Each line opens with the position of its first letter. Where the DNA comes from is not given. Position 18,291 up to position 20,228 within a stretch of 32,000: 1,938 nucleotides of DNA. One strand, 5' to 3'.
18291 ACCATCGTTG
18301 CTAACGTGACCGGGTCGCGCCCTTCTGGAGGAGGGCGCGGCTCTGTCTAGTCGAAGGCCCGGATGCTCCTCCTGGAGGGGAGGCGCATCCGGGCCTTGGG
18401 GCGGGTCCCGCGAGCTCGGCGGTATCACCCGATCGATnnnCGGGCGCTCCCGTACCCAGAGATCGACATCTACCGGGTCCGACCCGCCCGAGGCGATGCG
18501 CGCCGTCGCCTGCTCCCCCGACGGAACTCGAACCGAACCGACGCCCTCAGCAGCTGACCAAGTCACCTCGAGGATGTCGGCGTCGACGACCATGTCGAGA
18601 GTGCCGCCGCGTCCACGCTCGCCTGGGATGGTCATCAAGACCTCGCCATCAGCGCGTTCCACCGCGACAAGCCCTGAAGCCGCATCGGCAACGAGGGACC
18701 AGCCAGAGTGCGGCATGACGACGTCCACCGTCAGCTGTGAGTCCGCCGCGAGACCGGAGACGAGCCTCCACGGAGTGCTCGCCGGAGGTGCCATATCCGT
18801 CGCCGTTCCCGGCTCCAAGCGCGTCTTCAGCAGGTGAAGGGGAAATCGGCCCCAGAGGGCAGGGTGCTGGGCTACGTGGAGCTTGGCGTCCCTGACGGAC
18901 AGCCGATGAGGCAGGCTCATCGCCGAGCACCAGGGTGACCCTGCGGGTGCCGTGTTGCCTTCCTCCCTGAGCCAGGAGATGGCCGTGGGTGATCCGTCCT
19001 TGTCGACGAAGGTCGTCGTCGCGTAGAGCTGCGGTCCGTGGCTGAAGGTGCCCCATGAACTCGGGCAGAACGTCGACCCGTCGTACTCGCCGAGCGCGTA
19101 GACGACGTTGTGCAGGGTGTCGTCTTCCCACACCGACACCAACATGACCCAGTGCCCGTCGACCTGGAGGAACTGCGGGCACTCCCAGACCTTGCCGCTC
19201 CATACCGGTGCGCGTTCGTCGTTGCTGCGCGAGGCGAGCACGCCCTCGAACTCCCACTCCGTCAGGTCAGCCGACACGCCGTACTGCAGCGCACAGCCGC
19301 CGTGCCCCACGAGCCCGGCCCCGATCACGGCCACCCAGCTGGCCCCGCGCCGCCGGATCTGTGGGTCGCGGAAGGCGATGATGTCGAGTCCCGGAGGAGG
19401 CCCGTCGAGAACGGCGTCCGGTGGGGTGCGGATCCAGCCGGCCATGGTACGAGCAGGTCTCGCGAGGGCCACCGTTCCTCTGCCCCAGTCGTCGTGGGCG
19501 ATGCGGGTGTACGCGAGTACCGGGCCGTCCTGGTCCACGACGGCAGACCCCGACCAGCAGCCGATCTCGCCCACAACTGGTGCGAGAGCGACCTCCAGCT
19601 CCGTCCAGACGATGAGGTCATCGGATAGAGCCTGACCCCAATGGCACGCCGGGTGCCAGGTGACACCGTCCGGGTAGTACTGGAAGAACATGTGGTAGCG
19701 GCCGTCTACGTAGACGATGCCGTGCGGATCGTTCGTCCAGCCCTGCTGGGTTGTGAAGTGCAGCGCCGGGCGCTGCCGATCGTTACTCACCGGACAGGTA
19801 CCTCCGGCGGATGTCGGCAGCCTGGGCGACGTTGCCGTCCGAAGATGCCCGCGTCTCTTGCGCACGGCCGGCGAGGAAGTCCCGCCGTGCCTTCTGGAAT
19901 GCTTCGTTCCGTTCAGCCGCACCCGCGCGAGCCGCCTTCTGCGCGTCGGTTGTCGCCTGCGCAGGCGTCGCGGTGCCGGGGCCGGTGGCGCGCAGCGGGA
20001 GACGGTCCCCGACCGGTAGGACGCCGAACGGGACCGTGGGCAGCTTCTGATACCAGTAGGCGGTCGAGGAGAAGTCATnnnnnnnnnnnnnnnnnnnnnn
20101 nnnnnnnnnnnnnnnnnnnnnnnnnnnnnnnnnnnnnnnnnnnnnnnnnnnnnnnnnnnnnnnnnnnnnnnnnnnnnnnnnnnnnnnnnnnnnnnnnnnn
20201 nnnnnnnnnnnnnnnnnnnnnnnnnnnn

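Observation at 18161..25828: Perfect 74-bp direct repeat of the glnA 3' end brackets a 7.5-kb integrase-less island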

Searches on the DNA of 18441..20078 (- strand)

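Call 34: search_rna_families(sources=[L086, L091, window], threshold=gathering)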
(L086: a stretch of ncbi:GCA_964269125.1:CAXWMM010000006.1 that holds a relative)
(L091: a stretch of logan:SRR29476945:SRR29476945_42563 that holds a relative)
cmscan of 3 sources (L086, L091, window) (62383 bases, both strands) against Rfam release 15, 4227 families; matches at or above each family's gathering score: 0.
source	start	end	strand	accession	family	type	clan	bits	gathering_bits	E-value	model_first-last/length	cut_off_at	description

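Call 50: search_rna_families(source=L086, start=11350, end=11900, threshold=evalue, max_evalue=1, show_alignments=2)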
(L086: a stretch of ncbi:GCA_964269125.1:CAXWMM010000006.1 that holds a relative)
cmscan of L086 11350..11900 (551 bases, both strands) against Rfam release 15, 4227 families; matches with E-value up to 1: 4.
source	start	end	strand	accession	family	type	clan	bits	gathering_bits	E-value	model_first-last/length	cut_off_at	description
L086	11397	11498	+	RF02344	ar14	Gene; sRNA;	-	26.5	58.8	0.0053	1-123/123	no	Alphaproteobacterial ar14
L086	11453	11613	-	RF01757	sbcD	Gene; sRNA;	-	19.1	40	0.18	1-155/155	no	sbcD RNA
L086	11459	11496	+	RF01757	sbcD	Gene; sRNA;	-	18.7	40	0.22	115-149/155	no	sbcD RNA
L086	11460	11495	+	RF01740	gyrA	Cis-reg;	-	15.6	45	0.67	37-73/88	no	gyrA RNA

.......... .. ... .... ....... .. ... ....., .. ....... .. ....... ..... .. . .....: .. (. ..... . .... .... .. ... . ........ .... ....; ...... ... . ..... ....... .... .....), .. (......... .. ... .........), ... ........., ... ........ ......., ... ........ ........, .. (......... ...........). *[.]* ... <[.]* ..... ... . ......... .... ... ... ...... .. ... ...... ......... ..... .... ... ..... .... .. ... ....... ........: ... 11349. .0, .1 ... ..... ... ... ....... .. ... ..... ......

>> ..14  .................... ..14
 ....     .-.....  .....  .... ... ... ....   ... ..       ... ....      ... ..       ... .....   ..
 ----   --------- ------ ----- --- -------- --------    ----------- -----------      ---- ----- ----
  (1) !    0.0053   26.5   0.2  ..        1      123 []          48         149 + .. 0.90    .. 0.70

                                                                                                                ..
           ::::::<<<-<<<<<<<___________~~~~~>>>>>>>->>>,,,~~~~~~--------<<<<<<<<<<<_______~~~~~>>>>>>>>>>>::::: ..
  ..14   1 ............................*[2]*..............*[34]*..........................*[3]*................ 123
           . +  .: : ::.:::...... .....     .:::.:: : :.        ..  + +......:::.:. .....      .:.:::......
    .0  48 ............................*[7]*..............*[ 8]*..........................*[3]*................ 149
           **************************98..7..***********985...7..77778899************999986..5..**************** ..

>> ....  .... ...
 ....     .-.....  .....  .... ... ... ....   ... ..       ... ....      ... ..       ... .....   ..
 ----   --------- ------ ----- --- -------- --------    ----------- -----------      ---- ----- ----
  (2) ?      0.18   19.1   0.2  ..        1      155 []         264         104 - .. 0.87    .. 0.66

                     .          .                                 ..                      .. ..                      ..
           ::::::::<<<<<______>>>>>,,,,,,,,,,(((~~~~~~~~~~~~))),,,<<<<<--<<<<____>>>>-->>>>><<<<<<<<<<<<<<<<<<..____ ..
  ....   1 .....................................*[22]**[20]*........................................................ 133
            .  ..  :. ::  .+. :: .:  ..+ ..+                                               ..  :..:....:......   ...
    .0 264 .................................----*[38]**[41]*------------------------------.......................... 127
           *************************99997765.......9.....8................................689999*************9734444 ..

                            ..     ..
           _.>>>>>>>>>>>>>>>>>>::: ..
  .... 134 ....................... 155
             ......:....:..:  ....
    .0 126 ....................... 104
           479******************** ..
